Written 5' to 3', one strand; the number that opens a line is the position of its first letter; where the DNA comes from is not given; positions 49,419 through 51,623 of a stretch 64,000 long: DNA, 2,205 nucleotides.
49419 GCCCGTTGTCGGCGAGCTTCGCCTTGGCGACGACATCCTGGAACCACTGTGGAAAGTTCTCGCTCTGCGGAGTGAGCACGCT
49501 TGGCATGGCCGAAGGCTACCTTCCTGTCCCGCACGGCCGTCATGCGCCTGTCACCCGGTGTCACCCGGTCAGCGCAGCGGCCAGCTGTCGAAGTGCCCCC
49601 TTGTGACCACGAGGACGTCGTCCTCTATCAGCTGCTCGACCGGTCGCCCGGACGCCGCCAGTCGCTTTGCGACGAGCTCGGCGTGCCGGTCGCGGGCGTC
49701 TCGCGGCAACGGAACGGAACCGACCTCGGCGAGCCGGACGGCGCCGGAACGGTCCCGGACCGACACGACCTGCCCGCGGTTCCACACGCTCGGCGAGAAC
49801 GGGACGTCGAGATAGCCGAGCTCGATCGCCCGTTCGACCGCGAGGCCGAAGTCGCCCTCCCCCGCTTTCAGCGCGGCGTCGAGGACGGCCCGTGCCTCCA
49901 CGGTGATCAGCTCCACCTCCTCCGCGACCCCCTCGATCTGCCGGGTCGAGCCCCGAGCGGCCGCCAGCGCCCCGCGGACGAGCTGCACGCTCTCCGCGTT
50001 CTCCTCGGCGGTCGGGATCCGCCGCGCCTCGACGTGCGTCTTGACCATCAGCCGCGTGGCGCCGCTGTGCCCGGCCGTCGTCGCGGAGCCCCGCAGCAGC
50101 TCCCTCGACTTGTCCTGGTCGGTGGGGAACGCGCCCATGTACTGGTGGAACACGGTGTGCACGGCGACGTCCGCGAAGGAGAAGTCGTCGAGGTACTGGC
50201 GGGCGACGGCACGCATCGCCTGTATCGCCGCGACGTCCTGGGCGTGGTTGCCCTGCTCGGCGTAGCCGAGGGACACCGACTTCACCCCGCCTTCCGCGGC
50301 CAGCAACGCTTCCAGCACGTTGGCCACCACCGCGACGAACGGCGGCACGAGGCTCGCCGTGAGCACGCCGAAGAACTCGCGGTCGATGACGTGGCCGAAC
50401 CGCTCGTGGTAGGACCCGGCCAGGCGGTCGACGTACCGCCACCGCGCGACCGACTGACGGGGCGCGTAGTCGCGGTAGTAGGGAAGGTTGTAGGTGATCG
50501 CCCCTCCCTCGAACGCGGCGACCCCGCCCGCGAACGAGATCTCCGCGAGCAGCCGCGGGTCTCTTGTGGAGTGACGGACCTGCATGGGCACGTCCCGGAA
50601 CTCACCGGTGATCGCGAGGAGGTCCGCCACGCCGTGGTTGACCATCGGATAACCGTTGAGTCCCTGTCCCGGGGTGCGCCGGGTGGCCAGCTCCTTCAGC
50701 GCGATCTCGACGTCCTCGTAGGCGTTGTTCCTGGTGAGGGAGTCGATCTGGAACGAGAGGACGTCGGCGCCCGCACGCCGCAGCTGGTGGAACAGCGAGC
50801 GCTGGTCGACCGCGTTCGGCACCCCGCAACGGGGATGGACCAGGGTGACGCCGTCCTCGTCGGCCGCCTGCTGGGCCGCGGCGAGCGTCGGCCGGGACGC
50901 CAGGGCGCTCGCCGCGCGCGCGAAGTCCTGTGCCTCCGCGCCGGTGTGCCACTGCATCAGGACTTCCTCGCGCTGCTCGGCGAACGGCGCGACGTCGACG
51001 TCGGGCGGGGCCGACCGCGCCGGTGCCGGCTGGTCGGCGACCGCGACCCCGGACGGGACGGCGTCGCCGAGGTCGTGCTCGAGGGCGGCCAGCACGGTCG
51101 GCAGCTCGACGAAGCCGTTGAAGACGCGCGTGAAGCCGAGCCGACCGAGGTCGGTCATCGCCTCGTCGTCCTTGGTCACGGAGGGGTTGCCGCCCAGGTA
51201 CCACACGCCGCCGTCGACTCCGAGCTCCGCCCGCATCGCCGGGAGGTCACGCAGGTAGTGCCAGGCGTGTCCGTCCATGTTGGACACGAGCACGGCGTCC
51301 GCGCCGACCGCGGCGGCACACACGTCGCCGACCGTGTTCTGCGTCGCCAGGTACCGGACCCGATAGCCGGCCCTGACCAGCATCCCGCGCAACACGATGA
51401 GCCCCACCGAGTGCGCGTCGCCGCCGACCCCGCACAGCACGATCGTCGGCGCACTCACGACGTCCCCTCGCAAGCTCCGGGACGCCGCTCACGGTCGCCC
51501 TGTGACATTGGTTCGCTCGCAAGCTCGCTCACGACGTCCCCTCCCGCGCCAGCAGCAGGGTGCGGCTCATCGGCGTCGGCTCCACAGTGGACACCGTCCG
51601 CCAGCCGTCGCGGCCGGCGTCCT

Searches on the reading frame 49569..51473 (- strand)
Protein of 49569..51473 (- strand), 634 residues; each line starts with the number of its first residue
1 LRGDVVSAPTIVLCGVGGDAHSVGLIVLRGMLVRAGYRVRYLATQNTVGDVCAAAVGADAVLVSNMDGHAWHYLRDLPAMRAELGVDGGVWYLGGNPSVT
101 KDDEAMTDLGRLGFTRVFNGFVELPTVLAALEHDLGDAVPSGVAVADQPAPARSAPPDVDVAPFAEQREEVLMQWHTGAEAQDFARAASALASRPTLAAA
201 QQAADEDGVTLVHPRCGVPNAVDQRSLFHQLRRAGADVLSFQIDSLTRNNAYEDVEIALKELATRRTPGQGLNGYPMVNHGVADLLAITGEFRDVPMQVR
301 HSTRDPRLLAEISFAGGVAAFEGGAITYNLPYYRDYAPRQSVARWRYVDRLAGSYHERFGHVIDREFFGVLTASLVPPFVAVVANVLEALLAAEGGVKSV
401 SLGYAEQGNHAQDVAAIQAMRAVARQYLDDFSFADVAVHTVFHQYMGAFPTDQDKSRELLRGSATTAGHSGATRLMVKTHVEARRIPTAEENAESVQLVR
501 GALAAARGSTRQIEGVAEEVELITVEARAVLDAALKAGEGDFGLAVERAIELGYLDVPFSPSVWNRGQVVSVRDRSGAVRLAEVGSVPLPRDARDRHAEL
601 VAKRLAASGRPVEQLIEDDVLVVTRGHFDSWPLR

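Call 9: search_protein_families(library=pfam, proteins=[window:49569-51473:-], max_evalue=0.001)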
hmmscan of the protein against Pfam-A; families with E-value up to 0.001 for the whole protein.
window:49569-51473:- (634 aa): 2 families
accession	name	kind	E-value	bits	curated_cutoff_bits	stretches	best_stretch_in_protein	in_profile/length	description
PF06368.17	Met_asp_mut_E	-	1.4e-128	429.6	26.6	1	199-627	9-436/441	Methylaspartate mutase E chain (MutE)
PF02310.24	B12-binding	-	3.1e-06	27.5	32.1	1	11-108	3-100/121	B12 binding domain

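Call 11: search_protein_families(library=ncbifam, proteins=[window:49569-51473:-], max_evalue=0.001)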
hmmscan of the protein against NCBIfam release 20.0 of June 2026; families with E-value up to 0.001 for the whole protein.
window:49569-51473:- (634 aa): 4 families
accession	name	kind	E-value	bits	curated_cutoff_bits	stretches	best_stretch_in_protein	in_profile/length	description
TIGR01503.1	MthylAspMut_E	equivalog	7.3e-124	413.9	390.1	1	163-627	10-475/480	methylaspartate mutase subunit E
NF002612.0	PRK02261.1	equivalog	3.4e-18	65.6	110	1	8-137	3-136/148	methylaspartate mutase subunit S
TIGR01501.1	MthylAspMutase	equivalog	7.1e-16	58.2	135.8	1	9-135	2-132/134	methylaspartate mutase subunit S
NF040743.1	ornith_mutase_E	equivalog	0.00091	17.3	800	0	10-105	597-701/730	D-ornithine 4,5-aminomutase subunit OraE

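Call 22: find_related_loci(query=window:49569-51458:-, collection=genome_contigs, flank=10000)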
Query window:49569-51458:- (629 aa) in genome_contigs; peptide patterns used: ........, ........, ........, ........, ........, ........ (x = any residue, [..] = any of these).
155 stretches matched a pattern; 10 encode a relative of the query (tblastn E <= 1e-3); 10 distinct loci.
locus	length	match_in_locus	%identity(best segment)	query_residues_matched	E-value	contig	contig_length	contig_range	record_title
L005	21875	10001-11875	59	2-628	0e+0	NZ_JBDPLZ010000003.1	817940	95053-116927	Actinocorallia sp. B10E7 B10E7_contig_3, whole genome shotgun sequence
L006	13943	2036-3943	58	2-629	0e+0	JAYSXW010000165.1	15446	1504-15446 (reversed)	MAG: Pseudonocardia sp. isolate GFS_13312 GFS_13312_164, whole genome shotgun sequence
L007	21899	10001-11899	57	6-628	0e+0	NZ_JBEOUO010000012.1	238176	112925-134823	Streptomyces sp. NPDC126499 NPDC126499_218_D3.ctg-0012, whole genome shotgun sequence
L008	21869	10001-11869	57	5-628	0e+0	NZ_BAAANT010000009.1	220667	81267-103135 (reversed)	Kitasatospora kazusensis strain JCM 14560 sequence009, whole genome shotgun sequence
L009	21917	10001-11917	59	5-628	0e+0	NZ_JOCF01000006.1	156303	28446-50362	Streptomyces sp. NRRL WC-3742 contig6.1, whole genome shotgun sequence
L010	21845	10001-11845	47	6-628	1e-170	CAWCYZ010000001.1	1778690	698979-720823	MAG: uncultured Acidobacteriota bacterium isolate MFD01213.bin.2.31 genome assembly, contig: contig_2741, whole genome s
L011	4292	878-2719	47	6-628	2e-171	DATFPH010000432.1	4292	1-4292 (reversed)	MAG TPA_asm: Thermoanaerobaculia bacterium isolate SMAG_U9298 k141_1293561, whole genome shotgun sequence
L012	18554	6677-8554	58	6-627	0e+0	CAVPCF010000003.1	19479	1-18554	MAG: Candidatus Melainabacteria bacterium isolate MFD10064.bin.2.13 genome assembly, contig: contig_100888, whole genome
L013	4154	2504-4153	50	6-561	3e-155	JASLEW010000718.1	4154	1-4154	MAG: Thermoanaerobaculia bacterium isolate SHSU.bins.256 k141_21480296, whole genome shotgun sequence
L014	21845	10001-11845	47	6-628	9e-169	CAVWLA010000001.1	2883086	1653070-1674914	MAG: uncultured Acidobacteriota bacterium isolate MFD09368.bin.1.23 genome assembly, contig: contig_13842, whole genome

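Call 32: search_protein_families(library=pfam, proteins=[L008:12818-13666:+, L008:13663-14802:+, L008:14795-16048:+, L008:16023-17198:+, L008:17283-18515:+, L008:18512-19978:+, L008:20419-21867:+], max_evalue=0.001)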
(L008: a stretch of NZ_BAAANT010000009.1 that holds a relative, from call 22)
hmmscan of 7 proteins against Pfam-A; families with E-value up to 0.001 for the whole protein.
L008:12818-13666:+ (282 aa): 1 family
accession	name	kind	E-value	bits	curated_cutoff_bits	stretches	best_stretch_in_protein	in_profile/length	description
PF00551.24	Formyl_trans_N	-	1.6e-14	54.5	26.1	1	98-198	71-171/181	Formyl transferase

L008:13663-14802:+ (379 aa): 2 families
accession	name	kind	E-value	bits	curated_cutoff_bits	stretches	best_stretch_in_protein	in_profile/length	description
PF04339.18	FemAB_like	-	1.3e-11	44.7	27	1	130-366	113-343/369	Peptidogalycan biosysnthesis/recognition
PF13480.13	Acetyltransf_6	-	0.00021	21.9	22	1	202-337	2-138/143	Acetyltransferase (GNAT) domain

L008:14795-16048:+ (417 aa): 2 families
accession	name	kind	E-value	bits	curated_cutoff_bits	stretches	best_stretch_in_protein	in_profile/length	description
PF04339.18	FemAB_like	-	7.3e-14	52.1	27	1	151-369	113-325/369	Peptidogalycan biosysnthesis/recognition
PF09924.15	LPG_synthase_C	-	0.00025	20.7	27.5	1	134-253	39-147/298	Phosphatidylglycerol lysyltransferase, C-terminal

L008:16023-17198:+ (391 aa): 1 family
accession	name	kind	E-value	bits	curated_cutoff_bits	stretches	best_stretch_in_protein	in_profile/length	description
PF00144.29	Beta-lactamase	-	7.2e-52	177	27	1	30-380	1-327/329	Beta-lactamase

L008:17283-18515:+ (410 aa): 1 family
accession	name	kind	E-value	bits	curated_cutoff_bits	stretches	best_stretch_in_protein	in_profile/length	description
PF00491.26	Arginase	-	3.8e-69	233.7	22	1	57-337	2-278/280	Arginase family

L008:18512-19978:+ (488 aa): 2 families
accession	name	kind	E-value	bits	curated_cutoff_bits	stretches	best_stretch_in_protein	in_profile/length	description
PF00587.30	tRNA-synt_2b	-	4.2e-17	63.2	29.3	1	121-287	8-174/179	tRNA synthetase class II core domain (G, H, P, S and T)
PF03129.25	HGTP_anticodon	-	2.9e-12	47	21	1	308-398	1-91/94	Anticodon binding domain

L008:20419-21867:+ (483 aa): 2 families
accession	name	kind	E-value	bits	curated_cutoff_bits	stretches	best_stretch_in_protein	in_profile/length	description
PF09286.16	Pro-kuma_activ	-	5.3e-33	114.7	23.5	1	62-197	3-142/143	Pro-kumamolisin, activation domain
PF00082.27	Peptidase_S8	-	2.5e-08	34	21.8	1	331-437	74-180/288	Subtilase family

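Call 33: search_protein_families(library=pfam, proteins=[L007:90-2288:+, L007:3176-4591:+, L007:6950-7654:+, L007:12877-14121:+, L007:14118-15416:+, L007:15413-16642:+, L007:16639-17865:+, L007:17872-19146:+, L007:20602-21615:+, L007:6591-7187:+], max_evalue=0.001)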
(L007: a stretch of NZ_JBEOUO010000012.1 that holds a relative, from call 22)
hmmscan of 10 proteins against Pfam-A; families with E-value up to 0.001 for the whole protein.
L007:90-2288:+ (732 aa): 2 families
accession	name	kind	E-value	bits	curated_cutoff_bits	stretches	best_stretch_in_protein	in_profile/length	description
PF04055.27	Radical_SAM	-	3.3e-14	53.9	29.5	1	436-640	2-165/166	Radical SAM superfamily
PF02310.24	B12-binding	-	4.9e-06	26.8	32.1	1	244-319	39-120/121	B12 binding domain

L007:3176-4591:+ (471 aa): 14 families
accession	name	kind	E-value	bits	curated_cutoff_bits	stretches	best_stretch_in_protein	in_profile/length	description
PF13424.12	TPR_12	-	1.5e-19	70.4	30.1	3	226-294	6-76/77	Tetratricopeptide repeat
PF07719.23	TPR_2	-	1.2e-13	50.5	27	0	264-292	2-30/34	Tetratricopeptide repeat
PF01381.28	HTH_3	-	3.5e-12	46.6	23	1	36-89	1-55/55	Helix-turn-helix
PF13560.12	HTH_31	-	2.6e-11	44.1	27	1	31-87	1-59/64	Helix-turn-helix domain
PF17874.7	TPR_MalT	-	6.3e-11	42.6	45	1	232-332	131-229/336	MalT-like TPR region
PF13428.12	TPR_14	-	2.1e-08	34.5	23.5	0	426-451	3-28/44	Tetratricopeptide repeat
PF13181.12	TPR_8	-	2.5e-08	33.8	25.7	0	265-292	3-30/34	Tetratricopeptide repeat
PF14938.12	SNAP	-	2.8e-07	30.8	25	0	247-364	59-174/282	Soluble NSF attachment protein, SNAP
PF13374.12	TPR_10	-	6.7e-06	26.4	27.5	0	383-418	1-37/42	Tetratricopeptide repeat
PF24885.1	TPR_NPHP3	-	1.9e-05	24.6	100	1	184-299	102-219/239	Nephrocystin-3 TPR domain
PF12844.13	HTH_19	-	3.2e-05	24.2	30.2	1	33-91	1-60/64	Helix-turn-helix domain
PF00515.34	TPR_1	-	4.8e-05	23.4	27.8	0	424-451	1-28/34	Tetratricopeptide repeat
PF13432.12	TPR_16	-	7.2e-05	23.6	32.7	0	110-170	6-60/65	Tetratricopeptide repeat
PF13174.12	TPR_6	-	0.00032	21.6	26.3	0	144-169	3-28/33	Tetratricopeptide repeat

L007:6950-7654:+ (234 aa): 0 families

L007:12877-14121:+ (414 aa): 8 families
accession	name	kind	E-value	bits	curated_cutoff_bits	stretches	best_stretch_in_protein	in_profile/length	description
PF13535.11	ATP-grasp_4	-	2.2e-17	63.5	27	1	152-299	1-156/160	ATP-grasp domain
PF15632.11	ATPgrasp_Ter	-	3.2e-10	40.3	29.1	1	199-324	4-112/131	ATP-grasp in the biosynthetic pathway with Ter operon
PF02786.22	CPSase_L_D2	-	2.9e-09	37.2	19.8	1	119-323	2-206/211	Carbamoyl-phosphate synthase L chain, ATP binding domain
PF02655.19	ATP-grasp_3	-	7.7e-08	33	23.2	1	116-297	1-159/160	ATP-grasp domain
PF07478.18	Dala_Dala_lig_C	-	1.4e-07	31.7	24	1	146-234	29-110/204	D-ala D-ala ligase C-terminus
PF18130.6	ATPgrasp_N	-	2.6e-07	31.5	27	1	65-107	39-81/81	ATP-grasp N-terminal domain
PF18603.7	LAL_C2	-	5.2e-07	30.3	29.4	1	357-411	23-76/78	L-amino acid ligase C-terminal domain 2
PF01071.24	GARS_A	-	5e-06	26.9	27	1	118-229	2-112/194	Phosphoribosylglycinamide synthetase, ATP-grasp (A) domain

L007:14118-15416:+ (432 aa): 1 family
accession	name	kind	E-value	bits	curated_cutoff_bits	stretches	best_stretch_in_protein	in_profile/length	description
PF07690.21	MFS_1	-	1.6e-22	80.4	33.4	1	32-374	1-346/347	Major Facilitator Superfamily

L007:15413-16642:+ (409 aa): 4 families
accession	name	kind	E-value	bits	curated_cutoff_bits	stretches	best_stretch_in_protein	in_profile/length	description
PF02222.28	ATP-grasp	-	8.3e-08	32.5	27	1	113-279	3-162/179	ATP-grasp domain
PF18603.7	LAL_C2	-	4.4e-07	30.5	29.4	1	326-389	4-70/78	L-amino acid ligase C-terminal domain 2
PF02786.22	CPSase_L_D2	-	4.1e-05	23.6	19.8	1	105-176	1-74/211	Carbamoyl-phosphate synthase L chain, ATP binding domain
PF13535.11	ATP-grasp_4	-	0.00059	19.9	27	0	140-198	2-59/160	ATP-grasp domain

L007:16639-17865:+ (408 aa): 3 families
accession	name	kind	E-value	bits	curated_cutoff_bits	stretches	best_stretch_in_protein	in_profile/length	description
PF13535.11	ATP-grasp_4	-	3e-18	66.4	27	1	146-282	3-155/160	ATP-grasp domain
PF18603.7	LAL_C2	-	1.8e-06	28.6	29.4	1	326-394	2-71/78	L-amino acid ligase C-terminal domain 2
PF18130.6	ATPgrasp_N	-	1e-05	26.4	27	1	19-103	2-81/81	ATP-grasp N-terminal domain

L007:17872-19146:+ (424 aa): 6 families
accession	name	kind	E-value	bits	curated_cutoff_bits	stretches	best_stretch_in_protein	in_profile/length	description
PF13535.11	ATP-grasp_4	-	6.9e-20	71.7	27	1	150-283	3-148/160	ATP-grasp domain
PF18603.7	LAL_C2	-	1.2e-14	54.8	29.4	1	342-415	5-78/78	L-amino acid ligase C-terminal domain 2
PF02786.22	CPSase_L_D2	-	2.7e-09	37.3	19.8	1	114-285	1-178/211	Carbamoyl-phosphate synthase L chain, ATP binding domain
PF07478.18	Dala_Dala_lig_C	-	5.6e-07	29.7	24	1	146-283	33-172/204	D-ala D-ala ligase C-terminus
PF01071.24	GARS_A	-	4.1e-06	27.2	27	1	115-218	3-109/194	Phosphoribosylglycinamide synthetase, ATP-grasp (A) domain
PF02655.19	ATP-grasp_3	-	3.8e-05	24.2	23.2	1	113-246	2-119/160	ATP-grasp domain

L007:20602-21615:+ (337 aa): 1 family
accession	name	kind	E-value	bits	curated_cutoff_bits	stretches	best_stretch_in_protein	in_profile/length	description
PF00152.25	tRNA-synt_2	-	1.1e-55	189.3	25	1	22-330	12-306/308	tRNA synthetases class II (D, K and N)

L007:6591-7187:+ (198 aa): 0 families

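Call 65: search_dna_similar(query=L008:18572-19978:+, collection=plasmids, mode=protein, max_evalue=1e-30, max_rows=30)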
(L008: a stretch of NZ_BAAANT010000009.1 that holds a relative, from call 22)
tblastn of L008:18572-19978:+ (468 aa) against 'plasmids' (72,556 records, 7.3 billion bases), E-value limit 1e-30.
Records with a match: 33; places in all: 33; records where one place covers at least 80% of the query: 32.
Best place of each record, by identity: 60-80% 4; <60% 29.
By first word of the organism name: Clostridioides 12; Bacillus 3; Streptomyces 2; Embleya 2; Mycoplasmopsis 2; Acetoanaerobium 1; Parabacteroides 1; Bacteroides 1; Prevotella 1; Phocaeicola 1; and 7 more.
By predicted mobility (MOB-suite, as given by PLSDB): non-mobilizable 31; mobilizable 2.
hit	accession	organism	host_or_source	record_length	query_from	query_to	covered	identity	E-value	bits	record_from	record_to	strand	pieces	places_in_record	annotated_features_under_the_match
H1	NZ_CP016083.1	Streptomyces sp. SAT1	Adenophora trachelioides Maxim.,single ...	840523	1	468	100%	77.3%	0e+0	679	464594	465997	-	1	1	proS: proline--tRNA ligase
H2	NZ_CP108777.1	Embleya sp. NBC_00896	-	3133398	1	468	100%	76.3%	0e+0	701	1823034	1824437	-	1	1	none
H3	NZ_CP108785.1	Embleya sp. NBC_00888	-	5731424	1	468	100%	74.8%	0e+0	691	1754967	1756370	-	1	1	none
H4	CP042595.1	Streptomyces albogriseolus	single cell,soil from Chengdu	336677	1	468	100%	74.1%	0e+0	689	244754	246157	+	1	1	record has no annotation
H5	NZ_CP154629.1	Acetoanaerobium noterae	cell culture,Sludge of a digestion ...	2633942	5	444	94%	48.4%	3e-119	391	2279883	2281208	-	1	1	none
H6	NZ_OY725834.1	Parabacteroides distasonis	-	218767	5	444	94%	46.8%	3e-123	402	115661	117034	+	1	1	proS: proline--tRNA ligase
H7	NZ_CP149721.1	Clostridioides difficile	Homo sapiens,single cell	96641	5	468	99%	44.4%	3e-116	382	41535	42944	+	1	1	proS: proline--tRNA ligase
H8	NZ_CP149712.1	Clostridioides difficile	-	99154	5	468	99%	44.4%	3e-116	382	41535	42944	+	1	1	proS: proline--tRNA ligase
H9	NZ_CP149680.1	Clostridioides difficile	-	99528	5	468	99%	44.4%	3e-116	382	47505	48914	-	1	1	proS: proline--tRNA ligase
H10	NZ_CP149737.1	Clostridioides difficile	Homo sapiens,single cell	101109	5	468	99%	44.4%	3e-116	382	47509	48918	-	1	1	proS: proline--tRNA ligase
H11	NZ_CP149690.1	Clostridioides difficile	-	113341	5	468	99%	44.4%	3e-116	382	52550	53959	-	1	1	proS: proline--tRNA ligase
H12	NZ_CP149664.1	Clostridioides difficile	-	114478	5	468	99%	44.4%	3e-116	382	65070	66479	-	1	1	proS: proline--tRNA ligase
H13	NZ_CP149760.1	Clostridioides difficile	Homo sapiens,single cell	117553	5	468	99%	44.4%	3e-116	382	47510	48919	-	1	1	proS: proline--tRNA ligase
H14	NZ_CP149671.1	Clostridioides difficile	Dog,single cell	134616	5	468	99%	44.4%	3e-116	382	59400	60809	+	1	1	proS: proline--tRNA ligase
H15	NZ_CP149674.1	Clostridioides difficile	Dog,single cell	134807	5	468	99%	44.4%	3e-116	382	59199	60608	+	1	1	proS: proline--tRNA ligase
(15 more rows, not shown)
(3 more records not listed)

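Call 66: get_annotated_region(hit=H1, flank=12000)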
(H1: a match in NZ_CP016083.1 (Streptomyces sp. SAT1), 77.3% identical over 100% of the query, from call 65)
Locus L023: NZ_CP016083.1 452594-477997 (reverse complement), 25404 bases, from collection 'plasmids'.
description: Streptomyces sp. SAT1 plasmid unnamed3, complete sequence
organism: Streptomyces sp. SAT1 (NCBI taxid 1849967)
taxonomy: Bacteria; Actinomycetota; Actinomycetes; Kitasatosporales; Streptomycetaceae; Streptomyces; Streptomyces sp. SAT1
host: -; source: Adenophora trachelioides Maxim.,single colony; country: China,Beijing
typing (MOB-suite, as given by PLSDB): non-mobilizable
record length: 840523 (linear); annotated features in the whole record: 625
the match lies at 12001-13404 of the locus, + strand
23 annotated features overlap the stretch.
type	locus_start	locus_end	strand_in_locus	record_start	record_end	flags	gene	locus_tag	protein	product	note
CDS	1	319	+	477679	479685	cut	-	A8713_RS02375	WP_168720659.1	BTAD domain-containing putative transcriptional regulator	-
CDS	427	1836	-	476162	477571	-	-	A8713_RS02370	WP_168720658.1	PLP-dependent aminotransferase family protein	-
CDS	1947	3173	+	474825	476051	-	-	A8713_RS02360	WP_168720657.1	Tm-1-like ATP-binding domain-containing protein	-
CDS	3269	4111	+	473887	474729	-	-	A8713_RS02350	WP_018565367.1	phosphoenolpyruvate hydrolase family protein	-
CDS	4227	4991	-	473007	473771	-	-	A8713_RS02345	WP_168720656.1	sulfite exporter TauE/SafE family protein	GO:0006810 - transport [Evidence IEA]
CDS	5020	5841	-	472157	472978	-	-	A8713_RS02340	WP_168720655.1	GntR family transcriptional regulator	-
CDS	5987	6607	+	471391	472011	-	-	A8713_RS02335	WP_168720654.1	GNAT family N-acetyltransferase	-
CDS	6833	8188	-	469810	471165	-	-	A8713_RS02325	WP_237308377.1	choice-of-anchor A family protein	-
CDS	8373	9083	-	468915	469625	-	-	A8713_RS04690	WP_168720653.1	peptidoglycan-binding domain-containing protein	-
CDS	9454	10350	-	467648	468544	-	-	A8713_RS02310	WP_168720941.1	LysR family transcriptional regulator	-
CDS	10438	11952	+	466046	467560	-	-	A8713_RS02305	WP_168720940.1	MFS transporter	-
CDS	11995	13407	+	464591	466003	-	proS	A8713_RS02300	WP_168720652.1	proline--tRNA ligase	GO:0006433 - prolyl-tRNA aminoacylation [Evidence IEA]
CDS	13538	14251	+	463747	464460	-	-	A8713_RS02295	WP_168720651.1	DUF2993 domain-containing protein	-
CDS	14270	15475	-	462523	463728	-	-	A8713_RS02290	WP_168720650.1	VWA-like domain-containing protein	-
CDS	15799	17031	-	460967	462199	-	-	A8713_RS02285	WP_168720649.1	AAA family ATPase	-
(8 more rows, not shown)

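Call 67: get_annotated_region(hit=H3, flank=12000)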
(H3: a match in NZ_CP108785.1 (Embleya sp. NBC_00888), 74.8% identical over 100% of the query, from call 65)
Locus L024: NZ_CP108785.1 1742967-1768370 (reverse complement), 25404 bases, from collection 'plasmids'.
description: Embleya sp. NBC_00888 plasmid unnamed1, complete sequence
organism: Embleya sp. NBC_00888 (NCBI taxid 2975960)
taxonomy: Bacteria; Actinomycetota; Actinomycetes; Kitasatosporales; Streptomycetaceae; Embleya; Embleya sp. NBC 00888
host: -; source: -; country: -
typing (MOB-suite, as given by PLSDB): mobilizable; relaxase MOBP
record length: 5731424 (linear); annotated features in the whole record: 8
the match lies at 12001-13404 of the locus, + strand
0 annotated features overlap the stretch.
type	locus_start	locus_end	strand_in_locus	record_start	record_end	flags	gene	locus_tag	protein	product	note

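Call 68: get_annotated_region(hit=H2, flank=12000)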
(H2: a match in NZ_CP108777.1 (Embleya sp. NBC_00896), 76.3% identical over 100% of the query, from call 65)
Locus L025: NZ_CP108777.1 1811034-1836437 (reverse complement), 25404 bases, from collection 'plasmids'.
description: Embleya sp. NBC_00896 plasmid unnamed1, complete sequence
organism: Embleya sp. NBC_00896 (NCBI taxid 2975961)
taxonomy: Bacteria; Actinomycetota; Actinomycetes; Kitasatosporales; Streptomycetaceae; Embleya; Embleya sp. NBC 00896
host: -; source: -; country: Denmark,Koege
typing (MOB-suite, as given by PLSDB): non-mobilizable
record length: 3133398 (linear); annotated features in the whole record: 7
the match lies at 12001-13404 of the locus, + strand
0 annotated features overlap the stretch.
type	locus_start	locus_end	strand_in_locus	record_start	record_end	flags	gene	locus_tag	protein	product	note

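Call 69: get_annotated_region(hit=H4, flank=12000)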
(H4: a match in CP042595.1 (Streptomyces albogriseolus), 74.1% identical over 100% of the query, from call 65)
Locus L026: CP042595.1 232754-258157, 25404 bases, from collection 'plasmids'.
description: Streptomyces albogriseolus strain LBX-2 plasmid pSALBX2, complete sequence
organism: Streptomyces albogriseolus (NCBI taxid 1887)
taxonomy: Bacteria; Actinomycetota; Actinomycetes; Kitasatosporales; Streptomycetaceae; Streptomyces; Streptomyces albogriseolus
host: -; source: single cell,soil from Chengdu; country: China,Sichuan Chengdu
typing (MOB-suite, as given by PLSDB): non-mobilizable; replicon rep_cluster_1910
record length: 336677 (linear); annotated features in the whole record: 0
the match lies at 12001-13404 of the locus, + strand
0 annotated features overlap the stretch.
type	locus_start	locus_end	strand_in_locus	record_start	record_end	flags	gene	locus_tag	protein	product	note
